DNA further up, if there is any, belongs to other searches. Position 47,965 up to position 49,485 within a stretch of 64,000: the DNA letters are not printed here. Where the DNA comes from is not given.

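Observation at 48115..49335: Intramembrane M50 protease fused to a PqqD/RRE-like domain as putative leader peptidase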

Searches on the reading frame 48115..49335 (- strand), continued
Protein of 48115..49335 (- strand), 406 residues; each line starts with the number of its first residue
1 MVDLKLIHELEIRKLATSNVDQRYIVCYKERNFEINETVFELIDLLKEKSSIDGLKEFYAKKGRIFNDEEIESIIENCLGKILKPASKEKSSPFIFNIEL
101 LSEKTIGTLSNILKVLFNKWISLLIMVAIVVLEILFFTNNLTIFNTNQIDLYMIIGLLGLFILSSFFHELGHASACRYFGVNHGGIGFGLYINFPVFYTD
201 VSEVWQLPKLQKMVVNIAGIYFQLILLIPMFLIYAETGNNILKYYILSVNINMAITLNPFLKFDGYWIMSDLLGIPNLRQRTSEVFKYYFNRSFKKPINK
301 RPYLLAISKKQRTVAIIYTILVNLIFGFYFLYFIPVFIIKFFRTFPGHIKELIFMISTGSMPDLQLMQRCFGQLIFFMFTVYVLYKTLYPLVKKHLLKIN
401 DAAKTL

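Call 57: search_dna_similar(query=window:48115-49335:-, collection=plasmids, mode=protein, max_evalue=0.001, max_rows=40)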
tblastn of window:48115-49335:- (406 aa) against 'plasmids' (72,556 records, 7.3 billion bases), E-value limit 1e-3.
Records with a match: 97; places in all: 100; records where one place covers at least 80% of the query: 2.
Best place of each record, by identity: <60% 97.
By first word of the organism name: Escherichia 17; Azospirillum 13; Streptomyces 10; Bacillus 8; Citrobacter 8; Rhizobium 3; Hymenobacter 2; Cupriavidus 2; Burkholderia 2; Macrococcus 2; and 30 more.
By predicted mobility (MOB-suite, as given by PLSDB): non-mobilizable 72; mobilizable 15; conjugative 10.
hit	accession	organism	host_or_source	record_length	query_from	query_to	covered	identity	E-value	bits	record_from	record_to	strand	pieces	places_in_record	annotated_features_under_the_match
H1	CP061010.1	Muribaculaceae bacterium MF13079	Mus_musculus,pure culture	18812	19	394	93%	34.1%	3e-54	201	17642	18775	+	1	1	record has no annotation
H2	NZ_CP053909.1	Hymenobacter sp. BRD128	cell culture,soil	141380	14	301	71%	25.7%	2e-25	115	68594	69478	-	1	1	hypothetical protein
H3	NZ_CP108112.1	Streptomyces virginiae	-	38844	24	361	83%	21.7%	1e-8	65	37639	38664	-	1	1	mpaP: daptide biosynthesis intramembrane metalloprotease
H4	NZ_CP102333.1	Streptomyces changanensis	pure culture,Meridian Valley soil ...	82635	61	278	54%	33.5%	2e-26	119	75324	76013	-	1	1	hypothetical protein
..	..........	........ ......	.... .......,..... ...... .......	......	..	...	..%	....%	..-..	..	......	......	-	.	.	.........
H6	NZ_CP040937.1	Hymenobacter sp. DG01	cell culture,water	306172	168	365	49%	34.5%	8e-21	102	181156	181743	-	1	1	hypothetical protein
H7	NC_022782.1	Bacillus toyonensis BCT-7112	-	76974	168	348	45%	31.9%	7e-12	75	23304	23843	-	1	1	hypothetical protein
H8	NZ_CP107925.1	Streptomyces sp. NBC_00435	-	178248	21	292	67%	21.1%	3e-4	51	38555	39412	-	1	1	mpaP: daptide biosynthesis intramembrane metalloprotease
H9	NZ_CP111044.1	Chondrinema litorale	Seaweed,red alga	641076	168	321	38%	36.4%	1e-22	108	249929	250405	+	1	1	M50 family metallopeptidase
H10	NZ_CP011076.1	Brevibacillus laterosporus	Oryza sativa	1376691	168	341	43%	30.4%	8e-7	59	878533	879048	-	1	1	none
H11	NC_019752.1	Calothrix sp. PCC 6303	-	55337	168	332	41%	31.2%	3e-8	64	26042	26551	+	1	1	site-2 protease family protein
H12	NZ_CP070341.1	Bacillus cereus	Bombyx mori,whole organism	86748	168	324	39%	32.7%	5e-9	66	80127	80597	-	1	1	hypothetical protein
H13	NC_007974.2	Cupriavidus metallidurans CH34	-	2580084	168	333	41%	30.2%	6e-17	91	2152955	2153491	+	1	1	none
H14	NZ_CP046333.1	Cupriavidus metallidurans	sedimentation pond in a zinc factory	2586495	168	333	41%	30.2%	6e-17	91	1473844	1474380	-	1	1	none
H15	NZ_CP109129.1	Streptomyces virginiae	-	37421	168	361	48%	25.0%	2e-8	64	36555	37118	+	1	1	none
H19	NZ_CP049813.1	Pontibrevibacter nitratireducens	-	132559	168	301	33%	34.5%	1e-9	68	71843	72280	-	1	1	PqqD family peptide modification chaperone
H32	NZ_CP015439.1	Anoxybacillus amylolyticus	Microbial isolate,soil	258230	168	321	38%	27.2%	3e-5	54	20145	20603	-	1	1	PqqD family peptide modification chaperone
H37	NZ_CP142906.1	Citrobacter freundii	cell culture,Hospital sewage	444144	168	291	31%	33.1%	4e-13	79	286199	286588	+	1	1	HlyD family efflux transporter periplasmic adaptor subunit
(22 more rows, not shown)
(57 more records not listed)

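Call 58: get_annotated_region(hit=H3, flank=6000)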
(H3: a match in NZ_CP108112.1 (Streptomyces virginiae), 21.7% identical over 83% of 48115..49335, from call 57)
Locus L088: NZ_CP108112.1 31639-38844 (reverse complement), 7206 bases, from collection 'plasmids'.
description: Streptomyces virginiae strain NBC_00220 plasmid unnamed1, complete sequence
organism: Streptomyces virginiae (NCBI taxid 1961)
taxonomy: Bacteria; Actinomycetota; Actinomycetes; Kitasatosporales; Streptomycetaceae; Streptomyces; Streptomyces virginiae
host: -; source: -; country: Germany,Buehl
typing (MOB-suite, as given by PLSDB): non-mobilizable
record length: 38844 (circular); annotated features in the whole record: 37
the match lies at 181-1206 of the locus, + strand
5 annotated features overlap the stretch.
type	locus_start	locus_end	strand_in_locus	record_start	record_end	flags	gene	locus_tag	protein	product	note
CDS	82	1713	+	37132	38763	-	mpaP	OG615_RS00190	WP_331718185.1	daptide biosynthesis intramembrane metalloprotease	GO:0031179 - peptide modification [Evidence IEA]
CDS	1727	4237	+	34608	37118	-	lanKC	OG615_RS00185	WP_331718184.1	class III lanthionine synthetase LanKC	GO:0005975 - carbohydrate metabolic process [Evidence IEA]; GO:0006468 - protein phosphorylation [Evidence IEA]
CDS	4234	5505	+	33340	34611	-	-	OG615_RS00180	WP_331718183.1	YcaO-like family protein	-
CDS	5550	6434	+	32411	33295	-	-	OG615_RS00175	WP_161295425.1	ATP-binding cassette domain-containing protein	-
CDS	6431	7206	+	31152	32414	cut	-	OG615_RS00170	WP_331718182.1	ABC transporter permease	-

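Call 59: get_annotated_region(hit=H5, flank=6000)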
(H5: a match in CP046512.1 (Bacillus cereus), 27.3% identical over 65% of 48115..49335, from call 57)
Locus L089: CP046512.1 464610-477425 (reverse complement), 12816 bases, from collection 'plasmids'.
description: Bacillus cereus strain JHU plasmid p1, complete sequence
organism: Bacillus cereus (NCBI taxid 1396)
taxonomy: Bacteria; Bacillota; Bacilli; Bacillales; Bacillaceae; Bacillus; Bacillus cereus
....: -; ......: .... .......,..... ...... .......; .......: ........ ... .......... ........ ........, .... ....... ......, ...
typing (MOB-suite, as given by PLSDB): non-mobilizable; replicon rep_cluster_125; mating-pair formation MPF_T
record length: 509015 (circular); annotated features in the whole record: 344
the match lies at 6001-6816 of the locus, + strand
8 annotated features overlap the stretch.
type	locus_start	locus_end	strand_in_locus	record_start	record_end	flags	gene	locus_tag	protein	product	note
CDS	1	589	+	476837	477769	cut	-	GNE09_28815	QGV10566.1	hypothetical protein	-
CDS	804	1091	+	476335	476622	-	-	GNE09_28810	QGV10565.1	hypothetical protein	-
CDS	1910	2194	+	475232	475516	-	-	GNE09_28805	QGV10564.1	hypothetical protein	-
CDS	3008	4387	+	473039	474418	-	-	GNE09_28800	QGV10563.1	SPASM domain-containing protein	-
CDS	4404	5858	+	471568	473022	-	-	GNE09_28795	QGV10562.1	radical SAM protein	-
CDS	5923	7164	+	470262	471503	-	-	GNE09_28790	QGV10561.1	peptidase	-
CDS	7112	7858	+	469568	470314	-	-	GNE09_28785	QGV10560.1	ATP-binding cassette domain-containing protein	-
CDS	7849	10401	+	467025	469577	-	-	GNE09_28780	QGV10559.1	FtsX-like permease family protein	-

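Call 60: get_annotated_region(hit=H19, flank=6000)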
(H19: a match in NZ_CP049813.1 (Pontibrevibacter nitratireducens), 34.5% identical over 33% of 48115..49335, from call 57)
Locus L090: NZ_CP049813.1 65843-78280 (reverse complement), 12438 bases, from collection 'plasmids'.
description: Pontibrevibacter nitratireducens strain ALG8 plasmid unnamed2, complete sequence
organism: Pontibrevibacter nitratireducens (NCBI taxid 2758038)
taxonomy: Bacteria; Pseudomonadota; Alphaproteobacteria; Rhodobacterales; Paracoccaceae; Pontibrevibacter; Pontibrevibacter nitratireducens
host: -; source: -; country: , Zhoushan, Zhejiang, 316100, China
typing (MOB-suite, as given by PLSDB): non-mobilizable
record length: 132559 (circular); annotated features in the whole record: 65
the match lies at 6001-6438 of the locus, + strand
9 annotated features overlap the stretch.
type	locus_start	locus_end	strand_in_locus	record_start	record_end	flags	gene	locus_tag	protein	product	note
CDS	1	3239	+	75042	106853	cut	-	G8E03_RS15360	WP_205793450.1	LEPR-XLL domain-containing protein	-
CDS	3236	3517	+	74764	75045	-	-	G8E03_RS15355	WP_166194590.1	DUF3467 domain-containing protein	-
CDS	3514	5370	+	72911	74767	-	-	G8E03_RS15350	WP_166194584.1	efflux RND transporter periplasmic adaptor subunit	-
CDS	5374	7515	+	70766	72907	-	-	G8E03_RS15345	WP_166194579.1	PqqD family peptide modification chaperone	-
CDS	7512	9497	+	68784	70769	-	-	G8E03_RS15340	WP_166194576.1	DEAD/DEAH box helicase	-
CDS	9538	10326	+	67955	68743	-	-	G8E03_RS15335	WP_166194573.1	efflux RND transporter periplasmic adaptor subunit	GO:0006810 - transport [Evidence IEA]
CDS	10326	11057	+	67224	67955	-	-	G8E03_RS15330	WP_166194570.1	hypothetical protein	-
CDS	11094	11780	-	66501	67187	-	-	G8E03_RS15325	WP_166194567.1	TetR/AcrR family transcriptional regulator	GO:0006355 - regulation of DNA-templated transcription [Evidence IEA]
CDS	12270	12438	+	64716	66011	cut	-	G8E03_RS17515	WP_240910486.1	Hint domain-containing protein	-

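Call 61: get_annotated_region(hit=H32, flank=6000)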
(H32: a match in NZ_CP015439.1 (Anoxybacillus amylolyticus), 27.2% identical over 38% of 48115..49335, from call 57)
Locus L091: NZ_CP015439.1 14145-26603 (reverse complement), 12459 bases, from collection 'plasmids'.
description: Anoxybacillus amylolyticus strain DSM 15939 plasmid pDSM15939_1, complete sequence
organism: Anoxybacillus amylolyticus (NCBI taxid 294699)
taxonomy: Bacteria; Bacillota; Bacilli; Bacillales; Bacillaceae; Anoxybacillus; Anoxybacillus amylolyticus
host: -; source: Microbial isolate,soil; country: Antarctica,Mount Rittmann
typing (MOB-suite, as given by PLSDB): non-mobilizable; replicon rep_cluster_264
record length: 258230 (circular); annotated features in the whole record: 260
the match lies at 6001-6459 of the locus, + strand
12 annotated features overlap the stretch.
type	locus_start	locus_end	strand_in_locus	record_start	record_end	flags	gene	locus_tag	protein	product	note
CDS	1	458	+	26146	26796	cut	-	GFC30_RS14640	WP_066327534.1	hypothetical protein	-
CDS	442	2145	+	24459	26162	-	-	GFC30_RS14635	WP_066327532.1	SagB family peptide dehydrogenase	-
CDS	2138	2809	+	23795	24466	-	-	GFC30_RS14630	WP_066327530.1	nitroreductase family protein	-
CDS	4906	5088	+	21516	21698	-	-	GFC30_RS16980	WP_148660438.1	hypothetical protein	-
CDS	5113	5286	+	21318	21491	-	-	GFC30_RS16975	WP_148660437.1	thiocillin family RiPP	-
CDS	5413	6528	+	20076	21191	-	-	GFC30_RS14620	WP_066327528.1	PqqD family peptide modification chaperone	-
CDS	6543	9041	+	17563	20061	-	-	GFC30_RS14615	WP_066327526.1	lantibiotic dehydratase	-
CDS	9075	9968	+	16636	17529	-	-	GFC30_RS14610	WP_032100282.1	thiopeptide-type bacteriocin biosynthesis protein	-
CDS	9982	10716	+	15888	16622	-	-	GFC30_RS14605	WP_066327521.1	ABC transporter ATP-binding protein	-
CDS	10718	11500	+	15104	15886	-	-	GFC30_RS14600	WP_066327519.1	ABC transporter permease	-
CDS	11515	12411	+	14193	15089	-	-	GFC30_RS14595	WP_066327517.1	type II CAAX endopeptidase family protein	GO:0071586 - CAAX-box protein processing [Evidence IEA]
CDS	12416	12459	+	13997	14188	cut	-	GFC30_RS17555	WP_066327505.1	hypothetical protein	-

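Call 62: search_protein_families(library=pfam, proteins=[L088:82-1713:+, L089:5923-7164:+, L090:5374-7515:+, L091:5413-6528:+], max_evalue=0.1)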
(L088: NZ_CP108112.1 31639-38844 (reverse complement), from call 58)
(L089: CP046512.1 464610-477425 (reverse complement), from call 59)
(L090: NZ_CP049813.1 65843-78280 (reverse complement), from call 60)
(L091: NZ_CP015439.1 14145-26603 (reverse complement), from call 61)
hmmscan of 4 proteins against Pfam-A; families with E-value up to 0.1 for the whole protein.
L088:82-1713:+ (543 aa): 3 families
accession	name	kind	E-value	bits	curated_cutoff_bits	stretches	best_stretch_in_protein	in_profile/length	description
PF02163.28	Peptidase_M50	-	6.5e-10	39.2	27.2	1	178-255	3-100/221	Peptidase family M50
PF21782.3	PKMT_2nd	-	0.028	15.3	27.8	1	14-77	2-62/98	PKMT, C-terminal winged helix domain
PF11667.14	DUF3267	-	0.029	15.2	27.1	1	182-274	2-87/108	Putative zincin peptidase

L089:5923-7164:+ (413 aa): 3 families
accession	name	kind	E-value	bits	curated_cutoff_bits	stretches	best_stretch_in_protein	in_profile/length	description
PF02163.28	Peptidase_M50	-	3.8e-07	30.1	27.2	1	168-249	2-105/221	Peptidase family M50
PF24064.2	HTH_NPRL3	-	0.045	14.1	27.2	0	31-62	10-41/62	GATOR1 complex protein NPRL3, C-terminal HTH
PF20473.4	MmeI_Mtase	-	0.059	13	27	1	322-378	188-247/259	MmeI, DNA-methyltransferase domain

L090:5374-7515:+ (713 aa): 3 families
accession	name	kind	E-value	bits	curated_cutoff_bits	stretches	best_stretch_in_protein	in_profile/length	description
PF05402.18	PqqD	-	4.5e-05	24.1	23.4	1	38-101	3-67/67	Coenzyme PQQ synthesis protein D (PqqD)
PF02163.28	Peptidase_M50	-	0.0016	18.3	27.2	1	206-303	9-106/221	Peptidase family M50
PF13437.12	HlyD_3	-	0.0019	19.3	22.2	1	552-625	3-74/106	HlyD family secretion protein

L091:5413-6528:+ (371 aa): 3 families
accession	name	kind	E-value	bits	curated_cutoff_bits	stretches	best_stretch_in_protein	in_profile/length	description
PF02163.28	Peptidase_M50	-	1.7e-09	37.8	27.2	1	192-361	8-172/221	Peptidase family M50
PF05402.18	PqqD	-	1.3e-07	32.2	23.4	1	34-101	1-67/67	Coenzyme PQQ synthesis protein D (PqqD)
PF13398.12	Peptidase_M50B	-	0.018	15.2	26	1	185-215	16-46/201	Peptidase M50B-like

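Call 63: search_protein_families(library=ncbifam, proteins=[L088:82-1713:+, L089:5923-7164:+, L090:5374-7515:+, L091:5413-6528:+], max_evalue=0.1)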
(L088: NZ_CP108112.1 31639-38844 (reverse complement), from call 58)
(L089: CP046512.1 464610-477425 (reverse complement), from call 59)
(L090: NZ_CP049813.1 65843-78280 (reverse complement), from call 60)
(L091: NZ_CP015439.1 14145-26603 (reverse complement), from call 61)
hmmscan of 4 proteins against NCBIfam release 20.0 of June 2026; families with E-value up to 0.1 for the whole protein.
L088:82-1713:+ (543 aa): 3 families
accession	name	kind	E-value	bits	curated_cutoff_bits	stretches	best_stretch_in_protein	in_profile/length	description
NF041824.1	daptide_HExxH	equivalog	6.4e-142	473.2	300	1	15-392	1-379/379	daptide biosynthesis intramembrane metalloprotease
NF058609.1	RiPP_HExxH_LiaK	equivalog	4.6e-09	36.3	225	1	175-300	92-214/246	YydH/LiaK family epipeptide maturation metalloprotease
NF050149.1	RiPP_bind_ApyI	equivalog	0.013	14.8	200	1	39-91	205-258/260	RiPP maturation protein ApyI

L089:5923-7164:+ (413 aa): 3 families
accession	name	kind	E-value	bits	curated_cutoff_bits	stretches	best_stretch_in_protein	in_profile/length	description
NF041824.1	daptide_HExxH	equivalog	9.6e-29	100.7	300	1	25-317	16-317/379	daptide biosynthesis intramembrane metalloprotease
NF058609.1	RiPP_HExxH_LiaK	equivalog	9.4e-14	51.7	225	1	112-289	37-217/246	YydH/LiaK family epipeptide maturation metalloprotease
TIGR00054.1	TIGR00054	equivalog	0.04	12.8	147.55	1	167-201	8-42/421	RIP metalloprotease RseP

L090:5374-7515:+ (713 aa): 3 families
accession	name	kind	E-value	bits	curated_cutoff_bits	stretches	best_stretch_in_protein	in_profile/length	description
NF041824.1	daptide_HExxH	equivalog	2e-40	139.1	300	1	18-399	1-358/379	daptide biosynthesis intramembrane metalloprotease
NF058609.1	RiPP_HExxH_LiaK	equivalog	1.5e-06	28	225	1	160-323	55-214/246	YydH/LiaK family epipeptide maturation metalloprotease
TIGR01730.1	RND_mfp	subfamily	0.06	12.3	94.9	0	515-611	101-196/322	efflux RND transporter periplasmic adaptor subunit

L091:5413-6528:+ (371 aa): 7 families
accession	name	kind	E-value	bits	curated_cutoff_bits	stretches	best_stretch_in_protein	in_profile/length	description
NF041824.1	daptide_HExxH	equivalog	6.4e-25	88.1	300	1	31-320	14-298/379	daptide biosynthesis intramembrane metalloprotease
NF058609.1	RiPP_HExxH_LiaK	equivalog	1.4e-11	44.5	225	1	142-313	47-219/246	YydH/LiaK family epipeptide maturation metalloprotease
NF033536.1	lasso_PqqD_Bac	exception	4.5e-08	33.1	80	1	29-101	15-86/88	lasso peptide biosynthesis PqqD family chaperone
NF033530.1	lasso_PqqD_Strm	exception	0.00015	21.9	70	1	24-100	2-77/78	lasso peptide biosynthesis PqqD family chaperone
NF050069.2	PqqD_rel_WgkC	exception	0.00062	19.7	110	1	29-115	15-100/103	PqqD family peptide maturation chaperone WgkC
TIGR04248.1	SCM_PqqD_rel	equivalog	0.0012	19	100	1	30-100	11-80/84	SynChlorMet cassette protein ScmD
TIGR03906.1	quino_hemo_SAM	equivalog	0.012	14.3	453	1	25-116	2-88/467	quinohemoprotein amine dehydrogenase maturation protein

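Call 67: find_homologous_proteins(query=L089:5923-7164:+, max_evalue=0.001)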
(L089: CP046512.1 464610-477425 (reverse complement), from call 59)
Query L089:5923-7164:+ (413 aa): 16 proteins with E <= 0.001 among 3991 candidates.
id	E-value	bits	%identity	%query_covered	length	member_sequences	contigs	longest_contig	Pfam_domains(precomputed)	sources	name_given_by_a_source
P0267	3.4e-270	914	99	100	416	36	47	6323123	PF02163.29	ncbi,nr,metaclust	ncbi:peptidase [Bacillus cereus]|nr:hypothetical protein [Bacillus thuringiensis] MEC2879487.1 pepti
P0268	9.1e-235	797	86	100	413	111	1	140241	PF02163.29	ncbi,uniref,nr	ncbi:peptidase [Bacillus cereus group sp. BfR-BA-01361]|uniref:peptidase n=1 Tax=Bacillus cereus gro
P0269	3.4e-216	736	80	100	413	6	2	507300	PF02163.29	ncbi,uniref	ncbi:peptidase [Bacillus sp. NPDC077411]|uniref:Peptidase n=1 Tax=Bacillus bruguierae TaxID=3127667 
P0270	6.8e-106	373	46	98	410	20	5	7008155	PF02163.29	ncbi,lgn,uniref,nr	ncbi:peptidase [Paenibacillus sp. FSL F4-0122]|uniref:hypothetical protein n=1 Tax=Paenibacillus Tax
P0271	1.4e-99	352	41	92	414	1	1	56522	PF02163.29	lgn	-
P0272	1.7e-97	345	50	78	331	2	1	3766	PF02163.29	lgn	-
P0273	1.3e-89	319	41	88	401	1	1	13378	-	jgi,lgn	-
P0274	1.2e-82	296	38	97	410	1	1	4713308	-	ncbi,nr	ncbi:hypothetical protein EEL31_11425 [Brevibacillus laterosporus]|nr:hypothetical protein [Brevibac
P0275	1.9e-82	295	36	99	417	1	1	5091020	PF02163.29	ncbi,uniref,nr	ncbi:hypothetical protein [Paenibacillus sp. YYML68]|uniref:hypothetical protein n=1 Tax=Paenibacill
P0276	1.9e-27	114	34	51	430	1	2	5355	-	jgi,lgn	-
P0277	4.9e-21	93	26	69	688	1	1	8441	PF07291.17,PF02163.29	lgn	-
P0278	3.6e-16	77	27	72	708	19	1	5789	PF25919.1,PF02163.29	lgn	-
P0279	2.5e-15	74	35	29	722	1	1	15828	PF02163.29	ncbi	-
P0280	2.5e-13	68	33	31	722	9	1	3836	PF02163.29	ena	-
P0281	1.4e-12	65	27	48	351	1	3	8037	-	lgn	-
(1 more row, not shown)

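Call 71: search_protein_families(library=pfam, proteins=[L062:9983-13264:+, L067:9983-13267:+, L042:3187-4398:+, L068:9974-11182:+], max_evalue=0.01)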
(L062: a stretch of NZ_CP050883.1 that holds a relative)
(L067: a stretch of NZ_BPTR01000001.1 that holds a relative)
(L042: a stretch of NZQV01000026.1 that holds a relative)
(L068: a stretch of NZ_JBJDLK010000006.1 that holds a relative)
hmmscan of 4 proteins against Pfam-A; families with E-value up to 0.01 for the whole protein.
L062:9983-13264:+ (1093 aa): 0 families

L067:9983-13267:+ (1094 aa): 0 families

L042:3187-4398:+ (403 aa): 1 family
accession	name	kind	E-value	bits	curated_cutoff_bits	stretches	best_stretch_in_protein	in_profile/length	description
PF02163.28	Peptidase_M50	-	0.0027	17.5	27.2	0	162-235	4-98/221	Peptidase family M50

L068:9974-11182:+ (402 aa): 1 family
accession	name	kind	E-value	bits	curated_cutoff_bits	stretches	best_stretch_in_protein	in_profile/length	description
PF02163.28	Peptidase_M50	-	1.3e-06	28.4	27.2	1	167-338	3-138/221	Peptidase family M50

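Call 79: find_encoding_contigs(protein=P0001, flank=1000, max_places=2)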
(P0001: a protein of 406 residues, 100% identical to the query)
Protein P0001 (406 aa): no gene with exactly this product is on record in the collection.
